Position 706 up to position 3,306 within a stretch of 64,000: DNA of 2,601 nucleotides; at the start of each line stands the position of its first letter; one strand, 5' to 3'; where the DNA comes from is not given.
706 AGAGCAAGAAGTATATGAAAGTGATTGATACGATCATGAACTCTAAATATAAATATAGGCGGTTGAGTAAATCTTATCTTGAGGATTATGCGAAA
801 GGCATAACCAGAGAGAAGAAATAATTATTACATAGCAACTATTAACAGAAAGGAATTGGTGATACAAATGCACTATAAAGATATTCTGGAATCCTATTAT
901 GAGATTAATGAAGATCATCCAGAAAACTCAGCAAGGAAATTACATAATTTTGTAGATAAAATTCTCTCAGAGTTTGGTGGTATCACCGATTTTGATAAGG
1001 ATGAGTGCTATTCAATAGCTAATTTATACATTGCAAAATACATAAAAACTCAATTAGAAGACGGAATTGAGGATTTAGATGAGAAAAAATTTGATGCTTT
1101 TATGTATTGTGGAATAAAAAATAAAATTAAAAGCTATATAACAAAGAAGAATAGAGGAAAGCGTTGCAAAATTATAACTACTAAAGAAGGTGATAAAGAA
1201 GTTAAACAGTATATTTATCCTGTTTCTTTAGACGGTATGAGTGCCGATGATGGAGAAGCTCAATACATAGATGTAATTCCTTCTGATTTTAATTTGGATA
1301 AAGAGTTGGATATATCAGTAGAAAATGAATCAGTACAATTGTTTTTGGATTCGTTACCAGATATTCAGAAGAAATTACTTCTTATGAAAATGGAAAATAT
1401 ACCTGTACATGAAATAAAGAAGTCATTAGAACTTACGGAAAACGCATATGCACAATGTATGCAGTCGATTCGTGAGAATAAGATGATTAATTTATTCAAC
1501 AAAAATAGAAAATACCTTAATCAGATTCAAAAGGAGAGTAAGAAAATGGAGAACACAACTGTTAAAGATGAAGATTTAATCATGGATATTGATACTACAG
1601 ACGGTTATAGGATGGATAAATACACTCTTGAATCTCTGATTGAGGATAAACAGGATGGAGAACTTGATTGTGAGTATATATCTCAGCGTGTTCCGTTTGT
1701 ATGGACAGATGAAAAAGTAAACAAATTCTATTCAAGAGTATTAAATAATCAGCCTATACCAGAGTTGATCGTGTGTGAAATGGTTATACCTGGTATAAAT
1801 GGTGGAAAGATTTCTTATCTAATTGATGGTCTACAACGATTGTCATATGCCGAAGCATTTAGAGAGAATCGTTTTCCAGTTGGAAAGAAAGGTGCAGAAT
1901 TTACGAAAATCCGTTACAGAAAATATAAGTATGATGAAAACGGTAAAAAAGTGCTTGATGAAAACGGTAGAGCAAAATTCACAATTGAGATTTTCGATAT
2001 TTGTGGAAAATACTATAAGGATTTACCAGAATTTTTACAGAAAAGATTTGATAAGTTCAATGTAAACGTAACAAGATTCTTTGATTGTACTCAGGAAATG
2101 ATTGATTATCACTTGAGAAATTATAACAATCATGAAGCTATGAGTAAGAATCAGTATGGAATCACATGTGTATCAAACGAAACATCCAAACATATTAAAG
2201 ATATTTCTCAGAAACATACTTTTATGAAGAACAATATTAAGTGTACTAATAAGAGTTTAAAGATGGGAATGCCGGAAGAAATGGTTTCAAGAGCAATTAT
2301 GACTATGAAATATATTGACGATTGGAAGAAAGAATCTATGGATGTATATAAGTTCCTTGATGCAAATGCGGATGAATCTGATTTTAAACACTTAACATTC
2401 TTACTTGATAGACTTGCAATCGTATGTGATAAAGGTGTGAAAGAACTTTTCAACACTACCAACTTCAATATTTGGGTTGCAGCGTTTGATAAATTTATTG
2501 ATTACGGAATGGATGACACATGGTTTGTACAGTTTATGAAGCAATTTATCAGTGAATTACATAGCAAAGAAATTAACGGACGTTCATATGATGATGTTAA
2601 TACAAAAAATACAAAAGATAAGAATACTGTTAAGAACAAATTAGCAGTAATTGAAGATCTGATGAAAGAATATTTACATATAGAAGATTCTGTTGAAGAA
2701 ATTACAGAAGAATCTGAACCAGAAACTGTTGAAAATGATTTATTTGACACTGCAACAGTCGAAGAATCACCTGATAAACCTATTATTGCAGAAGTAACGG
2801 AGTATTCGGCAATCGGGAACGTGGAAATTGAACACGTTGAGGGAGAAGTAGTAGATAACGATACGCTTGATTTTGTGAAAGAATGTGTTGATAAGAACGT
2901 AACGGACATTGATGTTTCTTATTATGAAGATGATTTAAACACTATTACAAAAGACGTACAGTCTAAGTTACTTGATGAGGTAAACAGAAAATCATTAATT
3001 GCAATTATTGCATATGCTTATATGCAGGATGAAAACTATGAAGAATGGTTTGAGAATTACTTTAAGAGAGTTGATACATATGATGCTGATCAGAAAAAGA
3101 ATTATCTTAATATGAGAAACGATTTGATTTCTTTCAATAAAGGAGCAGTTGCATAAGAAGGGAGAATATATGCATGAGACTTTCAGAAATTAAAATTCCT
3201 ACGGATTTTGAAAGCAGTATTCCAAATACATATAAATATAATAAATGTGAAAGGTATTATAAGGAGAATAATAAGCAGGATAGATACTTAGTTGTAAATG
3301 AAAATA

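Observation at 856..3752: Unusual fusion of a sigma-factor-like HTH with a DUF262 (GmrSD-N/ParB-like) domain and an acidic tail, adjacent to a second ParB-N-like protein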

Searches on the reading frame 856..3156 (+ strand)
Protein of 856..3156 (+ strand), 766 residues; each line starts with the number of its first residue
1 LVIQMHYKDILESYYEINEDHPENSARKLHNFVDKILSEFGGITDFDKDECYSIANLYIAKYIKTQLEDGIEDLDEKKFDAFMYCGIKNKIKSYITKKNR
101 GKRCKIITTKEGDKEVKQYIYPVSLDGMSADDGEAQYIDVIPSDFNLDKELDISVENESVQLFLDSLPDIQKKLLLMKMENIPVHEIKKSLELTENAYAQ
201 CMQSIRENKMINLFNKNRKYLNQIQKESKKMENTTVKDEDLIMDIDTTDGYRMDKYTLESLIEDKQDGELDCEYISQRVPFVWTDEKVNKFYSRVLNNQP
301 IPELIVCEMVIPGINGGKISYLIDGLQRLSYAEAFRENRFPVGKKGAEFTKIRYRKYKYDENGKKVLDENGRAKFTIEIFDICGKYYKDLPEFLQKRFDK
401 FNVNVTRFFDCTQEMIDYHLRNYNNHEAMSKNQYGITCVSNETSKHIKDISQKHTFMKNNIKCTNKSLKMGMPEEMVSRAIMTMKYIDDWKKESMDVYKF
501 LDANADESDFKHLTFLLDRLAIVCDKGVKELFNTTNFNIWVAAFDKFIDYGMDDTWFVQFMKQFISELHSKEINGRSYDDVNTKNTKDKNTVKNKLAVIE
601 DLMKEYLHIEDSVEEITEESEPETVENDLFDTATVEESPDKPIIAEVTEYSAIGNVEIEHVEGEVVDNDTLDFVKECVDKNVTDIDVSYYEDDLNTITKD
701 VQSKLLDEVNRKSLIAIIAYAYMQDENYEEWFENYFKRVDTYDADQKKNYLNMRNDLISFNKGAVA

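Call 3: search_protein_families(library=pfam, proteins=[window:856-3156:+], max_evalue=1)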
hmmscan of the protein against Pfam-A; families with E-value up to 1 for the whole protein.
window:856-3156:+ (766 aa): 0 families

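Call 4: search_protein_families(library=phrogs, proteins=[window:856-3156:+], max_evalue=0.01)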
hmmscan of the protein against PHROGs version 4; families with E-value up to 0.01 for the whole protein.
window:856-3156:+ (766 aa): 0 families

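Call 6: search_dna_similar(query=window:856-3156:+, collection=phages, mode=protein, max_rows=30, max_evalue=0.001)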
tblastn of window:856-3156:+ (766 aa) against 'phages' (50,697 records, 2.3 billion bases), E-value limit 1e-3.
Records with a match: 7; places in all: 7; records where one place covers at least 80% of the query: 1.
Best place of each record, by identity: <60% 7.
By first word of the organism name: Bacillus 6; Bacteriophage 1.
By host as written in the record: Bacillus subtilis 2; Bacillus subtilis BEST7003 2; - 1; Bacillus sp. 1; Rosselomorea vietnamensis FJAT-46955 1.
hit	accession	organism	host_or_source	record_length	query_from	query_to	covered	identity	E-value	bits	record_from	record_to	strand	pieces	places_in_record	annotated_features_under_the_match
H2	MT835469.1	Bacteriophage sp.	human fecal samples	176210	2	766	100%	43.8%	1e-168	545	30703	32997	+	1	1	record has no annotation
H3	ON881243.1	Bacillus phage PK-3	Bacillus sp.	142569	257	464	27%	24.5%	4e-6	57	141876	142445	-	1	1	DUF262 domain-containing protein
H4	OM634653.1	Bacillus phage vB_BsuS_PJN02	Bacillus subtilis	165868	257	464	27%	24.5%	4e-6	57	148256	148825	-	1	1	DUF262 domain-containing protein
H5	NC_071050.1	Bacillus phage vB_BsuS_PJN02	Bacillus subtilis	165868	257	464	27%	24.5%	4e-6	57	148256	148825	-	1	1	DUF262 domain-containing protein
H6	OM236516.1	Bacillus phage FADO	Bacillus subtilis BEST7003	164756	257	464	27%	24.5%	4e-6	57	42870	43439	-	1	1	hypothetical protein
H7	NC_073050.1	Bacillus phage FADO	Bacillus subtilis BEST7003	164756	257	464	27%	24.5%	4e-6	57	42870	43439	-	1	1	hypothetical protein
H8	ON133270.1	Bacillus phage 2S-4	Rosselomorea vietnamensis FJAT-46955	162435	257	464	27%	24.5%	5e-6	56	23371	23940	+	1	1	none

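Call 7: find_homologous_proteins(query=window:856-3156:+, max_evalue=0.001)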
Query window:856-3156:+ (766 aa): 1196 proteins with E <= 0.001 among 7102 candidates; the best 120 are listed.
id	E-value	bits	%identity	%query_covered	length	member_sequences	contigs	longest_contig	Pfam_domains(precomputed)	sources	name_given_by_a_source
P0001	0.0e+0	1676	98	99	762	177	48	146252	-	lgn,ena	-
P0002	0.0e+0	1584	92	99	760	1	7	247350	-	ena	-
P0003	0.0e+0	1526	94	94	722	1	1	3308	PF03235.20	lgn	-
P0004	0.0e+0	1525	88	99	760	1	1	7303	-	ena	-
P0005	0.0e+0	1496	97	89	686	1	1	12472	PF03235.20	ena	-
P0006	0.0e+0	1421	81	99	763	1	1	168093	PF03235.20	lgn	-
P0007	0.0e+0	1358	79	99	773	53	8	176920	PF03235.20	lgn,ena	-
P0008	0.0e+0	1352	95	83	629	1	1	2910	-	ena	-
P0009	0.0e+0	1350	95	83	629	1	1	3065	PF03235.20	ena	-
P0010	0.0e+0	1343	77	99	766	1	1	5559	-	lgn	-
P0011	0.0e+0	1340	76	99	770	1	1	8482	PF03235.20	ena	-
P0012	0.0e+0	1330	77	99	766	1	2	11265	-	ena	-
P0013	0.0e+0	1298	75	99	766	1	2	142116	PF03235.20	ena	-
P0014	0.0e+0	1186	98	70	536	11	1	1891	PF03235.20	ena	-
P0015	0.0e+0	1091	96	66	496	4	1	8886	PF03235.20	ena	-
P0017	2.9e-212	725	50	99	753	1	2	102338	-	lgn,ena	-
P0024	2.0e-196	673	46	98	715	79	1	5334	-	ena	-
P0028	8.7e-192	658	47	96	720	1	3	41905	-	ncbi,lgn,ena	-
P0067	4.7e-181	622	45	99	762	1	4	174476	-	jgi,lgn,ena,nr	jgi:hypothetical protein|nr:MAG TPA: ECF RNA polymerase sigma factor-anti-sigma complex, zinc bindin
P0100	2.9e-180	620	46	99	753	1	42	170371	-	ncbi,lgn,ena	-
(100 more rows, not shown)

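Call 9: search_protein_families(library=pfam, alignment_id=A1, max_evalue=0.01)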
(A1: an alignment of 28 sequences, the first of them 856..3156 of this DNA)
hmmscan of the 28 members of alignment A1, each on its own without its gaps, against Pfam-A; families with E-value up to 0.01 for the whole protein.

A. member 1, window:856-3156:+ (766 aa): 0 families

B. families by the number of members that match (of 28 scanned): 4 families
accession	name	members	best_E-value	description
PF04542.20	Sigma70_r2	7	5.3e-07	Sigma-70 region 2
PF03235.19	GmrSD_N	6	1.1e-07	GmrSD restriction endonuclease, N-terminal domain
PF00196.25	GerE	2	0.0081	Bacterial regulatory proteins, luxR family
PF04545.22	Sigma70_r4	1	0.0045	Sigma-70, region 4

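Call 10: search_solved_structures(query=A1, max_evalue=1, show_alignments=3)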
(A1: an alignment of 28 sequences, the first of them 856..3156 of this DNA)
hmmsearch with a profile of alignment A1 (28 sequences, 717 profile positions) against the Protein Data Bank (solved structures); distinct sequences matched with E-value up to 1: 27.
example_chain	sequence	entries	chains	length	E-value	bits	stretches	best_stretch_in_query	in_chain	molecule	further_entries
8h3v_G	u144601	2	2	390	0.00019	22.9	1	61-174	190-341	RNA polymerase sigma factor SigA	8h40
7l7b_F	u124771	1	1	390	0.00091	20.7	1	51-174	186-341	RNA polymerase sigma factor SigA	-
5tw1_F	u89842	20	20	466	0.0079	17.6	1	52-173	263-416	RNA polymerase sigma factor SigA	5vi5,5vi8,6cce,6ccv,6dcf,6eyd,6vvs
5uh5_F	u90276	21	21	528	0.01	17.2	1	52-173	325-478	RNA polymerase sigma factor SigA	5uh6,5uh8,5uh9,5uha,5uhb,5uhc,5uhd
7kif_F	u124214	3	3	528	0.01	17.2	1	52-173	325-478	RNA polymerase sigma factor SigA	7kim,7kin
6bzo_F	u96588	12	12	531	0.01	17.2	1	52-173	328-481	RNA polymerase sigma factor SigA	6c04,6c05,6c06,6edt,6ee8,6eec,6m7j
9e7v_F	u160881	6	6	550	0.011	17.1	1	52-173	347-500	RNA polymerase sigma factor SigA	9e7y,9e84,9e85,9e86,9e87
7ckq_F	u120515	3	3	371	0.035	15.4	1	11-172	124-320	RNA polymerase sigma factor SigA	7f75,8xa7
7xya_F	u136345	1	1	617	0.035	15.4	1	50-175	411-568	RNA polymerase sigma factor RpoD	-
1l9u_H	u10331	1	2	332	0.046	15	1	51-173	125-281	SIGMA FACTOR SIGA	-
4xln_F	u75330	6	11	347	0.05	14.9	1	51-173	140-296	RNA polymerase sigma factor SigA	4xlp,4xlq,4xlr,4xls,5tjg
9dvs_G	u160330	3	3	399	0.06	14.7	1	61-173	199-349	RNA polymerase sigma factor SigA1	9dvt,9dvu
7ye1_F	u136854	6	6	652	0.084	14.2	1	47-174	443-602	RNA polymerase sigma factor RpoD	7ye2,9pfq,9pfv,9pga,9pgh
1l9z_H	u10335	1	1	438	0.093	14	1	52-173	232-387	SIGMA FACTOR SIGA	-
3dxj_F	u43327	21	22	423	0.11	13.8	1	51-173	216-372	RNA polymerase pricipal sigma factor (RpoD); CHAIN F, P | RNA polymerase sigma factor | RNA polymerase sigma factor SigA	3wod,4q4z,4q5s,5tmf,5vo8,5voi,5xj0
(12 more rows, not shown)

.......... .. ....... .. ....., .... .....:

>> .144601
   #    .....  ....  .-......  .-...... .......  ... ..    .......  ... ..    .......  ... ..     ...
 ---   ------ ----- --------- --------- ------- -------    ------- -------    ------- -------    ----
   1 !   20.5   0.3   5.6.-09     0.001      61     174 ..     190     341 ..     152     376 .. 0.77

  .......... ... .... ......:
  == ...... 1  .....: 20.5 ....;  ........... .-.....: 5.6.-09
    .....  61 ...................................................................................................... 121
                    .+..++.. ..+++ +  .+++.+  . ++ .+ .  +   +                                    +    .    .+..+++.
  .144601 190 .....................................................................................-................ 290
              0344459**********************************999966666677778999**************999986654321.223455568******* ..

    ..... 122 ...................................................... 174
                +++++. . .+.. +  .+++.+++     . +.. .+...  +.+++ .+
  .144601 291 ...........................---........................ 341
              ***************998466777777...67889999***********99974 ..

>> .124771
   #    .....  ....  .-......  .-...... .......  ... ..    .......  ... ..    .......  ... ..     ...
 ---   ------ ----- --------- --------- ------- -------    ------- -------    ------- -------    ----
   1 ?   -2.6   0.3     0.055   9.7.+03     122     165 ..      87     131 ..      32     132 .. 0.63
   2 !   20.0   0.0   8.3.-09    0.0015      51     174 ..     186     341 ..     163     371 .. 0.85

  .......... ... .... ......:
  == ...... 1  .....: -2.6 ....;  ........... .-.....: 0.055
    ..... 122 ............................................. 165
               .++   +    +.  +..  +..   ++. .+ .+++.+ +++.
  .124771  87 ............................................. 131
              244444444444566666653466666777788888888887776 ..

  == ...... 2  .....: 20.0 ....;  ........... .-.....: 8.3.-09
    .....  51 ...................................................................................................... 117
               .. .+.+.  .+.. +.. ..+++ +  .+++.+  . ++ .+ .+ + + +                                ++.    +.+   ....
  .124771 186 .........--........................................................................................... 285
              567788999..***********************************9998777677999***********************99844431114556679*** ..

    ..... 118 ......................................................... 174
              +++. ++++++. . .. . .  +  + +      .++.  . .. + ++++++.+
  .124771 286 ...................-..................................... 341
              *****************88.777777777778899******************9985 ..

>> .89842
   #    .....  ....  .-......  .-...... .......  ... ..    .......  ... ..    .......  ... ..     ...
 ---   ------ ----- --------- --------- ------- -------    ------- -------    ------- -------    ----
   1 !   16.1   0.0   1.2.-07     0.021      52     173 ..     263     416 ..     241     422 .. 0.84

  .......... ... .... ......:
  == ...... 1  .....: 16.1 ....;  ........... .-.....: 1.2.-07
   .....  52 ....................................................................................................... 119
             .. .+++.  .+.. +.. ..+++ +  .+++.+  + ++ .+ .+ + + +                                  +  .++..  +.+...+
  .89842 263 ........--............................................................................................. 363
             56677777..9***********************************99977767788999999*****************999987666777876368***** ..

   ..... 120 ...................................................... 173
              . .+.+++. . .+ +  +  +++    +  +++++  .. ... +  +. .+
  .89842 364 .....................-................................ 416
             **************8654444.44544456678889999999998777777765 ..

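Call 17: find_encoding_contigs(protein=P0001, flank=10000, max_places=3)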
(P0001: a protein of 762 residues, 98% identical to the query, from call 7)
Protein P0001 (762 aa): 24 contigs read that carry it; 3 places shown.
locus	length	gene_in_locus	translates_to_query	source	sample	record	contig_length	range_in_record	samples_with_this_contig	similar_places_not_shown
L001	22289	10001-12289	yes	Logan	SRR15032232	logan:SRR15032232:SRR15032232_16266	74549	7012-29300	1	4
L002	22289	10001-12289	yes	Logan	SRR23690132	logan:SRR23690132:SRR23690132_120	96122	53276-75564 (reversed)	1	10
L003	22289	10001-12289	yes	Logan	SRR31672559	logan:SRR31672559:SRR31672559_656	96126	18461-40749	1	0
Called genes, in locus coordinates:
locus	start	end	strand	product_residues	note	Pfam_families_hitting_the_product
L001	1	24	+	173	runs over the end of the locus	-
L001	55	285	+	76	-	-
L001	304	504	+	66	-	-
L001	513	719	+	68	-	-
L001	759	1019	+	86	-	-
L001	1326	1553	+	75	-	-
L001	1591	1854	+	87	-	-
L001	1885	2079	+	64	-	PF08271:Zn_Ribbon_TF (faint)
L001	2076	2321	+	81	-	-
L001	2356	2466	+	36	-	-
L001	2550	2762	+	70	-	-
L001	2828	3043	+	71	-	-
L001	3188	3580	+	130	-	-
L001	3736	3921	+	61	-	-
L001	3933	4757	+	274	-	PF00589:Phage_integrase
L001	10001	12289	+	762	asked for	-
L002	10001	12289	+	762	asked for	-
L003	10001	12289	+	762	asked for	-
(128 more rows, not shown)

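Call 22: predict_structure(alignment_id=A1)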
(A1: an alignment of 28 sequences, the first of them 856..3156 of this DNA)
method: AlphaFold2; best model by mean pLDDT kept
length: 766 residues; sequences in the alignment: 28
mean_pLDDT: 72.2   pTM: 0.46
mean pLDDT of the five models: 72.2, 71.6, 69.1, 68.1, 66.7
residues with pLDDT >= 90: 123; 70-90: 412; 50-70: 80; < 50: 151
segments of 3 or more residues with pLDDT < 50: 1-3, 101-106, 120-156, 215-249, 612-668, 764-766
pLDDT, mean of each block of 10 residues (from residue 1): 58 59 60 76 69 78 72 68 79 70 47 50 42 43 41 47 74 76 75 76 68 47 35 30 36 84 83 77 85 89 85 65 86 89 84 80 78 80 91 88 87 79 64 82 90 88 82 92 94 91 95 96 85 90 93 90 90 84 75 90 85 35 29 29 28 26 41 84 84 84 81 90 85 85 85 87 57
secondary structure, 60 per line:
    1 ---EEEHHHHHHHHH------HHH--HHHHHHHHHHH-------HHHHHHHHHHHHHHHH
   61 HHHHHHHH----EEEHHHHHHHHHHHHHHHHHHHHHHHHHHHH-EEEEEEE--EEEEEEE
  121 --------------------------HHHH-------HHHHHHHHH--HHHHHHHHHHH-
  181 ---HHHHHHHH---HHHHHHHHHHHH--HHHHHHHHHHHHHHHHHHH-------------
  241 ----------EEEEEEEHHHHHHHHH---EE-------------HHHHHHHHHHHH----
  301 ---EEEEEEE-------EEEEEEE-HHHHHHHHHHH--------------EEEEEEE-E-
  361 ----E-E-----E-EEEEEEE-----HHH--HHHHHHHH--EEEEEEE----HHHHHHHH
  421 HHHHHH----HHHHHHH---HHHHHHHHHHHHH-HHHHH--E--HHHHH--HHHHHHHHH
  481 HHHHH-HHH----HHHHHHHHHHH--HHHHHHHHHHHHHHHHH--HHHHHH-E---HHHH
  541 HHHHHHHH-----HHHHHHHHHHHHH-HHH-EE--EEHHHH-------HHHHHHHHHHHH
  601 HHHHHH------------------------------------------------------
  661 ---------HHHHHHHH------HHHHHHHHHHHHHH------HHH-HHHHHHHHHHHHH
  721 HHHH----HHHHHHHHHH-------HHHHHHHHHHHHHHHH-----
elements in order (helices of 4 or more, strands of 3 or more residues): E4-6 H7-15 H27-37 H45-68 E73-75 H76-103 E105-111 E114-120 H147-150 H158-166 H169-179 H184-191 H195-206 H209-227 E251-257 H258-266 H285-296 E304-310 E318-324 H326-336 E351-357 E375-381 H392-399 E402-408 H413-426 H431-437 H441-453 H455-459 H465-469 H472-485 H494-504 H507-523 H526-531 H537-548 H554-566 H578-581 H589-606 H670-677 H684-697 H708-724 H729-738 H746-761

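Call 24: fold_search(model_id=the predicted structure, library=pdb)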
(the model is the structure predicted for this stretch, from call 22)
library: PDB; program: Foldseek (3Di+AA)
matches with E <= 10: 122; with E <= 0.001: 1
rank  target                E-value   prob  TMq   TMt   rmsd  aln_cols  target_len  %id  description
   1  7p9k_A                6.5e-05  1.00  0.15  0.18  18.4       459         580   11  BrxU, GmrSD-family Type IV restriction enzyme (released 2021-12-08)
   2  7p9m_B                1.6e-02  0.91  0.16  0.20  16.0       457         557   11  BrxU, GmrSD-family Type IV restriction enzyme (released 2021-12-08)
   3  7bnr_B                1.3e-01  0.80  0.11  0.36  13.4       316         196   10  Crystal structure of a ParB Q52A mutant from Myxococcus xanthus bound to CTPyS (released 2021-09-08)
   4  7bnk_A                1.3e-01  0.72  0.10  0.35  13.5       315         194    9  Crystal structure of ParB from Myxococcus xanthus bound to CDP and Monothiophosphate (released 2021-09-08)
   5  7bm8_A                2.7e-01  0.69  0.11  0.39  13.4       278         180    8  Crystal structure of the C-terminally truncated chromosome-partitioning protein ParB from Caulobacter crescentus compl (released 2021-04-28)
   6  6jcy_F                3.9e-01  0.75  0.10  0.32  16.1       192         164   14  Mycobacterium tuberculosis RNA polymerase transcription initiation open complex with a chimeric ECF sigma factor sigH/ (released 2019-05-29)
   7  7bnk_B                3.9e-01  0.54  0.11  0.38  13.3       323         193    7  Crystal structure of ParB from Myxococcus xanthus bound to CDP and Monothiophosphate (released 2021-09-08)
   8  7drr_A                5.2e-01  0.15  0.12  0.12  18.7       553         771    9  Structure of SspE-R100A protein (released 2022-06-29)
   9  4a0v_M                5.2e-01  0.04  0.06  0.08  22.2       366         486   11  model refined against the Symmetry-free cryo-EM map of TRiC-AMP-PNP (released 2012-02-15)
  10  7e7o_A                6.0e-01  0.05  0.07  0.04  22.0       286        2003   10  Cryo-EM structure of human ABCA4 in NRPE-bound state (released 2021-06-30)
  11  7wgu_B                6.8e-01  0.07  0.08  0.13  20.8       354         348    8  Crystal structure of metal-binding protein EfeO from Escherichia coli (released 2022-12-14)
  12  2rdz_A                7.2e-01  0.06  0.05  0.08  23.3       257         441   10  High Resolution Crystal Structure of the Escherichia coli Cytochrome c Nitrite Reductase. (released 2008-03-25)
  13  9m98_F                7.5e-01  0.66  0.08  0.33  16.0       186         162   14  Structural Basis of Pausing During Transcription Initiation in Mycobacterium tuberculosis (released 2026-01-14)
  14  6t1f_A                1.2e+00  0.10  0.09  0.23  15.0       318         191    9  Crystal structure of the C-terminally truncated chromosome-partitioning protein ParB from Caulobacter crescentus compl (released 2020-10-14)
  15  3jcf_A                1.3e+00  0.02  0.05  0.08  27.4       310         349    8  Cryo-EM structure of the magnesium channel CorA in the closed symmetric magnesium-bound state (released 2016-02-17)
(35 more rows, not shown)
